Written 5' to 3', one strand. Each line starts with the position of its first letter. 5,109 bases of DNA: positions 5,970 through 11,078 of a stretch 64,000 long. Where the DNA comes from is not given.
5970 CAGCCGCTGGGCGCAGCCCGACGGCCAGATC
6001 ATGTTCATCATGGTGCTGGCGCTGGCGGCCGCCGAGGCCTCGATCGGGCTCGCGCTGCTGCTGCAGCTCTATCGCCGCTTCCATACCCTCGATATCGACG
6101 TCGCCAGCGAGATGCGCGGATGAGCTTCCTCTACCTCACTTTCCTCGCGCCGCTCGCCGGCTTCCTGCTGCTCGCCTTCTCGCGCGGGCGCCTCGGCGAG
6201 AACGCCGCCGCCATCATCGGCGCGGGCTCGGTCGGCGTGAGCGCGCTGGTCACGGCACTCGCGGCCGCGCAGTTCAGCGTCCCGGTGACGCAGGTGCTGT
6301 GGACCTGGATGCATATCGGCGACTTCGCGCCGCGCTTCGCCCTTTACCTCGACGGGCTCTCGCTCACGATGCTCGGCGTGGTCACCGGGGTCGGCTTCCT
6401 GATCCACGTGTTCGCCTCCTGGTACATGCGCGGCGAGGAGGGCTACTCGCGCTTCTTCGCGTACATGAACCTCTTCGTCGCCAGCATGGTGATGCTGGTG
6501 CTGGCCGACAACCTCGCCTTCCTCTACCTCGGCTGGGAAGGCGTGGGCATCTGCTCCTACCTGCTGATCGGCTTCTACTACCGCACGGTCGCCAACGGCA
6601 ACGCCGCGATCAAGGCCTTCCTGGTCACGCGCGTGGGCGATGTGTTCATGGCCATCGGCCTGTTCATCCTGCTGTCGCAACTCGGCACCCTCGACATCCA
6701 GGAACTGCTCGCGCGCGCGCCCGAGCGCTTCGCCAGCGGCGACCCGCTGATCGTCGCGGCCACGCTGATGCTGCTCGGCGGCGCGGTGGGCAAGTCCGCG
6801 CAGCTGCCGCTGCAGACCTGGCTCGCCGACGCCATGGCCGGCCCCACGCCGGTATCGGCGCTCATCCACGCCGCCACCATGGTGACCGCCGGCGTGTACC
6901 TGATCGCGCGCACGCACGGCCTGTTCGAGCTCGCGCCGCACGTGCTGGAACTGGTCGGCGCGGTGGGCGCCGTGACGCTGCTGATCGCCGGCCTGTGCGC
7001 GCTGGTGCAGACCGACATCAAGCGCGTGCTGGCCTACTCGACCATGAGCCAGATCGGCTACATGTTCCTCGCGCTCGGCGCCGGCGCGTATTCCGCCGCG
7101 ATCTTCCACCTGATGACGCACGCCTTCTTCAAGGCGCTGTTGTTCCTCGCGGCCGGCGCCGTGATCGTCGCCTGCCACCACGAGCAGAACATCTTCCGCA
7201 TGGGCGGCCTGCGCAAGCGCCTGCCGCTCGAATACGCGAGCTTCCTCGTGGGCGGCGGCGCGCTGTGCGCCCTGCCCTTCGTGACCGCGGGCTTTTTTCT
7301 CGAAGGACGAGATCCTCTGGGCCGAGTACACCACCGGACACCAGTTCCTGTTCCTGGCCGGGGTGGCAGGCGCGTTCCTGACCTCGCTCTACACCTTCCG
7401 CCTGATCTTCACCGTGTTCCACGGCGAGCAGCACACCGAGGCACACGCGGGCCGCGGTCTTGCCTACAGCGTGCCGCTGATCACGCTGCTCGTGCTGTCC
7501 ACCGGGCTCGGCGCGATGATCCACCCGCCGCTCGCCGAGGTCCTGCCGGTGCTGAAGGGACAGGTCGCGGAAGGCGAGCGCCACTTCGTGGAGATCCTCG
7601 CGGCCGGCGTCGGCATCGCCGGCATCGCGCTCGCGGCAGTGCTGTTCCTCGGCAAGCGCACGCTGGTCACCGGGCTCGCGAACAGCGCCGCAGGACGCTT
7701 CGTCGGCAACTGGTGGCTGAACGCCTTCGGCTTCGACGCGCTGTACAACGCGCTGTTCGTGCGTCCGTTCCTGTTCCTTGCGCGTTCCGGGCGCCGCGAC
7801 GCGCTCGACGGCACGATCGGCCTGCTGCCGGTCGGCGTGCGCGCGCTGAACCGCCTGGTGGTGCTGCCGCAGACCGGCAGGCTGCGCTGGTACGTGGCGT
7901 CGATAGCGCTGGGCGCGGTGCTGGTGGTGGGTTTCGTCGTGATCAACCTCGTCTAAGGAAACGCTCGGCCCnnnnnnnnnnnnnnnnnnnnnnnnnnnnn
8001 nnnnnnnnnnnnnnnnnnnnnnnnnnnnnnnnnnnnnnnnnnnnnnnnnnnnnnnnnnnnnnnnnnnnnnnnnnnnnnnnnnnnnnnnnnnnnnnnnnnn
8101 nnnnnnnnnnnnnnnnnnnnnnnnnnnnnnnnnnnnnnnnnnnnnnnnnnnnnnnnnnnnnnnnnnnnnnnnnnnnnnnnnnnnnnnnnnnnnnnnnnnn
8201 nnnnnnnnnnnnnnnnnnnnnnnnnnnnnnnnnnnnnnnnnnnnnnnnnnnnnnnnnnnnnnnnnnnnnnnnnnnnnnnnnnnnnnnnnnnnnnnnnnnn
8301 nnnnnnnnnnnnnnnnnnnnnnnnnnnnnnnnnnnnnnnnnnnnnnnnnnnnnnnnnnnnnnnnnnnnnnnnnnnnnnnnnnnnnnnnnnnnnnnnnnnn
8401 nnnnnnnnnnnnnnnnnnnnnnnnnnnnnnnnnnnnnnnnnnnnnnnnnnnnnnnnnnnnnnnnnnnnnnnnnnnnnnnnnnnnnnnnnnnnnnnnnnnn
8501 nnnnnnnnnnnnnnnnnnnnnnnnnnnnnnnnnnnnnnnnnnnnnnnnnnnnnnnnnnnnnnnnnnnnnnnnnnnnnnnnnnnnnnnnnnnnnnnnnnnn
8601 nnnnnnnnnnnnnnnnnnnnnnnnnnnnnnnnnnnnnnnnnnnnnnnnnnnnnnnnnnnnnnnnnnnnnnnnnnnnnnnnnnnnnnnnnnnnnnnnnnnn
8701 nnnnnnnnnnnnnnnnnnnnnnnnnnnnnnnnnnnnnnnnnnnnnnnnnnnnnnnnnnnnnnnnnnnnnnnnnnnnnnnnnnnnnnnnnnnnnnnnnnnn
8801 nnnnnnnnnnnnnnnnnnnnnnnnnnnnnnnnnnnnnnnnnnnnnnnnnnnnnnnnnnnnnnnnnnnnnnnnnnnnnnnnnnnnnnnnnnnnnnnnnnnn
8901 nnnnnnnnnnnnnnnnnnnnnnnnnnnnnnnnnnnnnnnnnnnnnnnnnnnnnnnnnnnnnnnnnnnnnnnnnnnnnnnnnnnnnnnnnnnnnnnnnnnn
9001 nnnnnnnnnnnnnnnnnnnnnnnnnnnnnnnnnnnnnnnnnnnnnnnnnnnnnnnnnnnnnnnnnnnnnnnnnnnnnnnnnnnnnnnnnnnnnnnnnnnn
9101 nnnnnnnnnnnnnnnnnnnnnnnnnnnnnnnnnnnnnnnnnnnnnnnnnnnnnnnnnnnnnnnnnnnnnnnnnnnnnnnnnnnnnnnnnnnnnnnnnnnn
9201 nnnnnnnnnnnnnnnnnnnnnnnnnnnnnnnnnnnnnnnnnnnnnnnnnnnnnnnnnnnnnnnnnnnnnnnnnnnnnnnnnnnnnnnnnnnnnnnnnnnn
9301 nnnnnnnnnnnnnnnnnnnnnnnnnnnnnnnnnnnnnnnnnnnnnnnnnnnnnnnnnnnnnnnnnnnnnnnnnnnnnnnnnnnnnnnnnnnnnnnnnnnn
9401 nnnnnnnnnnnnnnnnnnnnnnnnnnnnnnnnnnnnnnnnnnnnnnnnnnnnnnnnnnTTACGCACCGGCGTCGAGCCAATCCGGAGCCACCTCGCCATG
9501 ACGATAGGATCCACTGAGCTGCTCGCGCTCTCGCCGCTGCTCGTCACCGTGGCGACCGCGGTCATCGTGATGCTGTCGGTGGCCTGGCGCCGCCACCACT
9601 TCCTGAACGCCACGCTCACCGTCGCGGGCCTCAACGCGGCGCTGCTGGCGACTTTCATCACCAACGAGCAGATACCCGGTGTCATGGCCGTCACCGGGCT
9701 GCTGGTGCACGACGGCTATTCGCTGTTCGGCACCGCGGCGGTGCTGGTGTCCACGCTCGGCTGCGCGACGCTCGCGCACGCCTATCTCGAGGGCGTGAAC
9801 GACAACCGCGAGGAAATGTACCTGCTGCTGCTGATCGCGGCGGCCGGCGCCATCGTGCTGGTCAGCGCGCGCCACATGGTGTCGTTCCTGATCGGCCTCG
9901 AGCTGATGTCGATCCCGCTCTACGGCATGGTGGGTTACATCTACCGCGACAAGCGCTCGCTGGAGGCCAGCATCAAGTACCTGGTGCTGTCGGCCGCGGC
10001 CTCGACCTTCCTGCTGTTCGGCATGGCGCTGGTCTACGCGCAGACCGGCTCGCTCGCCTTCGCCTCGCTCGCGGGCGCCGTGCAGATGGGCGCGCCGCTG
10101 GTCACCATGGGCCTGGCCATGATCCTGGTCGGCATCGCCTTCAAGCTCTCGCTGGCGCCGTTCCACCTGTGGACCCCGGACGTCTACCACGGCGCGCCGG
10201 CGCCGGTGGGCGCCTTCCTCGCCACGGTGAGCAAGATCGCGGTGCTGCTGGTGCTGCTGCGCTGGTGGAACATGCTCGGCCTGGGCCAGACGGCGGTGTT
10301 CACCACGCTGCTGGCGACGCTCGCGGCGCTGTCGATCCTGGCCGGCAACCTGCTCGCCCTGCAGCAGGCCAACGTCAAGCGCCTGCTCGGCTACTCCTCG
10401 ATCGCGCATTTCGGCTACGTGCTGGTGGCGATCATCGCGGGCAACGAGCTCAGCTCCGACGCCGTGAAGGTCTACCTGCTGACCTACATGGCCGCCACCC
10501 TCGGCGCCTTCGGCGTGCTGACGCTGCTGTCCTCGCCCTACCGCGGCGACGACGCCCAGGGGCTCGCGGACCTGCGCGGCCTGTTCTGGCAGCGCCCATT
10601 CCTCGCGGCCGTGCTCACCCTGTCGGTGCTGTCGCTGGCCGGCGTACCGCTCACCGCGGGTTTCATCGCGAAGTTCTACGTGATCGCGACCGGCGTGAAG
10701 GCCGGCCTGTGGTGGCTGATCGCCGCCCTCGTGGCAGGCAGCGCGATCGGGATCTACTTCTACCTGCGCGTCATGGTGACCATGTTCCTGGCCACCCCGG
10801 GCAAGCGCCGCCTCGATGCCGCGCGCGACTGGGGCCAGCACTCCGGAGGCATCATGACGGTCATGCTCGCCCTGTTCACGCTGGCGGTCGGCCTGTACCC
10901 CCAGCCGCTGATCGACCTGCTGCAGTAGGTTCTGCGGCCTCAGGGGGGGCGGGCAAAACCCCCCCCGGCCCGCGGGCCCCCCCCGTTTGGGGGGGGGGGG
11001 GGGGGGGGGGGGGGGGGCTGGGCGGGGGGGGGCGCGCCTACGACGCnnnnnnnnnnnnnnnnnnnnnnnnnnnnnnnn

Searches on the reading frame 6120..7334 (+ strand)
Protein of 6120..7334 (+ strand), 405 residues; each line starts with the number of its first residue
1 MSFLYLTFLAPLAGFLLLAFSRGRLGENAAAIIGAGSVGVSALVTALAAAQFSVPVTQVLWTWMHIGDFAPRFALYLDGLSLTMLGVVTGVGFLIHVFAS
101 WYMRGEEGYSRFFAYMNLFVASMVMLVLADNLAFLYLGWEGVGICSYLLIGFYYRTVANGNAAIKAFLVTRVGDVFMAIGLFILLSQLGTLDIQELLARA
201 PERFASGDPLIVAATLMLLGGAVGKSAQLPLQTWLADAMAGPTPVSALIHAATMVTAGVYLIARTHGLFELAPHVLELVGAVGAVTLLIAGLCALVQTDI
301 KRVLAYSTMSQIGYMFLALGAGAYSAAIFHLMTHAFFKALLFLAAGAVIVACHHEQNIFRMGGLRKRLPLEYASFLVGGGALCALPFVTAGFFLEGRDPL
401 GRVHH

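Call 42: search_protein_families(library=pfam, proteins=[window:6120-7334:+], max_evalue=0.001)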
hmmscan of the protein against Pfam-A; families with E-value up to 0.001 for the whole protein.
window:6120-7334:+ (405 aa): 2 families
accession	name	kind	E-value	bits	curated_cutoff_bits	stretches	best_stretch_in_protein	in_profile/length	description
PF00361.26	Proton_antipo_M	-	1.6e-81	274.2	21.5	1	129-393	1-266/294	NADH:quinone oxidoreductase/Mrp antiporter, TM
PF00662.26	Proton_antipo_N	-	1.2e-20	73.6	24.5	1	63-113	1-51/51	NADH-Ubiquinone oxidoreductase (complex I), chain 5 N-terminus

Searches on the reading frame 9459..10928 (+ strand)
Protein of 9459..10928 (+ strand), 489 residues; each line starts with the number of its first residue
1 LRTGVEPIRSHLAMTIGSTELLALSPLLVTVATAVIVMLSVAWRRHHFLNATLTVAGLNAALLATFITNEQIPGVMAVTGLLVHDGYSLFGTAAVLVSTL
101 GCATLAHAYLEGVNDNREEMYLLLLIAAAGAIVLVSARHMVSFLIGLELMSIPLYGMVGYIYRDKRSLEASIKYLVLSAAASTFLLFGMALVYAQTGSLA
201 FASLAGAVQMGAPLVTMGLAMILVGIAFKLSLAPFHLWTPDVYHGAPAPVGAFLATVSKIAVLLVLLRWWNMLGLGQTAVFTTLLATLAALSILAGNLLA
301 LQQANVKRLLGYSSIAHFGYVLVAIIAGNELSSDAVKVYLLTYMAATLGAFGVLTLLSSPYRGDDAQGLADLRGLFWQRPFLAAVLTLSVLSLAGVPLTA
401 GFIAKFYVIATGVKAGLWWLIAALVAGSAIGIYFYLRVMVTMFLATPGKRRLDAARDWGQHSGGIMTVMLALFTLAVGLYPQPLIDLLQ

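Call 42: search_protein_families(library=pfam, proteins=[window:9459-10928:+], max_evalue=0.001)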
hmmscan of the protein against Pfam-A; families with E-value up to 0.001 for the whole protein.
window:9459-10928:+ (489 aa): 1 family
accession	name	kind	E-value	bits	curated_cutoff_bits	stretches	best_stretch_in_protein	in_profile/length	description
PF00361.26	Proton_antipo_M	-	1.2e-72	245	21.5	1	137-430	1-293/294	NADH:quinone oxidoreductase/Mrp antiporter, TM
